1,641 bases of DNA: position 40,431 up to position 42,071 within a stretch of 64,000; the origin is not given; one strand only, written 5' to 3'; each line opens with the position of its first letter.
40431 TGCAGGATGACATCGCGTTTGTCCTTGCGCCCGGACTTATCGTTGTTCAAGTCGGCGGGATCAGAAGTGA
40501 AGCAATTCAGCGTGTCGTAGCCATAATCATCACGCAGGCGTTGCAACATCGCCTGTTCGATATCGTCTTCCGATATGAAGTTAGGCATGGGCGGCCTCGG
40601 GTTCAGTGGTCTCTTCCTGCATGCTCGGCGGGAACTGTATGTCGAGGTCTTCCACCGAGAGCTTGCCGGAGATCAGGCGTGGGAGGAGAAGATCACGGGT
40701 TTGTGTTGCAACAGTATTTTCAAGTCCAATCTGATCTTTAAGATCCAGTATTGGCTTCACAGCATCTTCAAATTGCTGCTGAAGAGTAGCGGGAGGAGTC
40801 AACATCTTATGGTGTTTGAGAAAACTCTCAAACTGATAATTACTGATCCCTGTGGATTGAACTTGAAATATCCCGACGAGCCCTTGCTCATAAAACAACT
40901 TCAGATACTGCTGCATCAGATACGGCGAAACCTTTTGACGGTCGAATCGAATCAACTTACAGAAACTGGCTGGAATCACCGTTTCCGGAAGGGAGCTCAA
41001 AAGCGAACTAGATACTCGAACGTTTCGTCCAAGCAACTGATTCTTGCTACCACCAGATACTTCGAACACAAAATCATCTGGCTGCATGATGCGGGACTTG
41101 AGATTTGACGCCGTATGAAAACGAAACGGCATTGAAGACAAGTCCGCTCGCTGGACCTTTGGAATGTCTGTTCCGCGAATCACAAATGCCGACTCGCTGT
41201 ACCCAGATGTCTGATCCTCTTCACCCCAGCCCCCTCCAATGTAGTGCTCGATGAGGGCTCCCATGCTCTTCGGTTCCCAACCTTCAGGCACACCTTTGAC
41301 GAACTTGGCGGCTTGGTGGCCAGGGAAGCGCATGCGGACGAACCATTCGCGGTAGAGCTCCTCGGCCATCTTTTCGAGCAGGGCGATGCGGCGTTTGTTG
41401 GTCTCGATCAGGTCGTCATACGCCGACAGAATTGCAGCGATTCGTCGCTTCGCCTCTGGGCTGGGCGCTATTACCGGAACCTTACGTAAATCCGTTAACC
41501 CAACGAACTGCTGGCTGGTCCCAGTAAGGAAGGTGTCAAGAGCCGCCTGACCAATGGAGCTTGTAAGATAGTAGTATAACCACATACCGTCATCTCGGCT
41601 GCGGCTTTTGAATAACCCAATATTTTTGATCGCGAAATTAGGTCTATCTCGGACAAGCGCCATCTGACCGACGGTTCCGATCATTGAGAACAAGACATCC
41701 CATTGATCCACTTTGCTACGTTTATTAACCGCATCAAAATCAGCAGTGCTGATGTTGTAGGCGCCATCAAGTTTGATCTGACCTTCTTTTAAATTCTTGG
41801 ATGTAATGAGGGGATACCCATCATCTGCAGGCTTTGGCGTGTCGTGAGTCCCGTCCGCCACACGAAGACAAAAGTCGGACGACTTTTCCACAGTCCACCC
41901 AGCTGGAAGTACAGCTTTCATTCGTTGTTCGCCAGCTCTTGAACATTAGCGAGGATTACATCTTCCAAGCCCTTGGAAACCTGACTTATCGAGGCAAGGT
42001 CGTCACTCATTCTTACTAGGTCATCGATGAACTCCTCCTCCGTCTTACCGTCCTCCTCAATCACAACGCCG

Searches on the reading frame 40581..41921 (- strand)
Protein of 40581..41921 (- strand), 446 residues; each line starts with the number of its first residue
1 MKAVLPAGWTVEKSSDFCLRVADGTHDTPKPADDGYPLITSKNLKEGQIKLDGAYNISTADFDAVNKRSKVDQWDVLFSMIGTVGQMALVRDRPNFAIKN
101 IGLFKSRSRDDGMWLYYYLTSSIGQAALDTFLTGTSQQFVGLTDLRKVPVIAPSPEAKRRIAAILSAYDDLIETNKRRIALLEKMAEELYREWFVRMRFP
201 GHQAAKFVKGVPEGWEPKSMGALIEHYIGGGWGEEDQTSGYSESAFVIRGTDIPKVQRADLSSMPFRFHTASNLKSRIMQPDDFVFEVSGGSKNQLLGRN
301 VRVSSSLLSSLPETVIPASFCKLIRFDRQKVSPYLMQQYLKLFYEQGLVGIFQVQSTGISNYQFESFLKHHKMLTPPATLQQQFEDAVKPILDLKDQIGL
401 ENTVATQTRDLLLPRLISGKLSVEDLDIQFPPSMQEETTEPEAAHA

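Call 31: search_protein_families(library=pfam, proteins=[window:40581-41921:-], max_evalue=0.00001)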
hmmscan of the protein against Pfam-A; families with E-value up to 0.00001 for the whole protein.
window:40581-41921:- (446 aa): 1 family
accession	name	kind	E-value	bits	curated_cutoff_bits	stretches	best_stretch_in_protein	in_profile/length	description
PF01420.25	Methylase_S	-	1.2e-10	42.3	22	1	34-183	30-167/168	Type I restriction modification DNA specificity domain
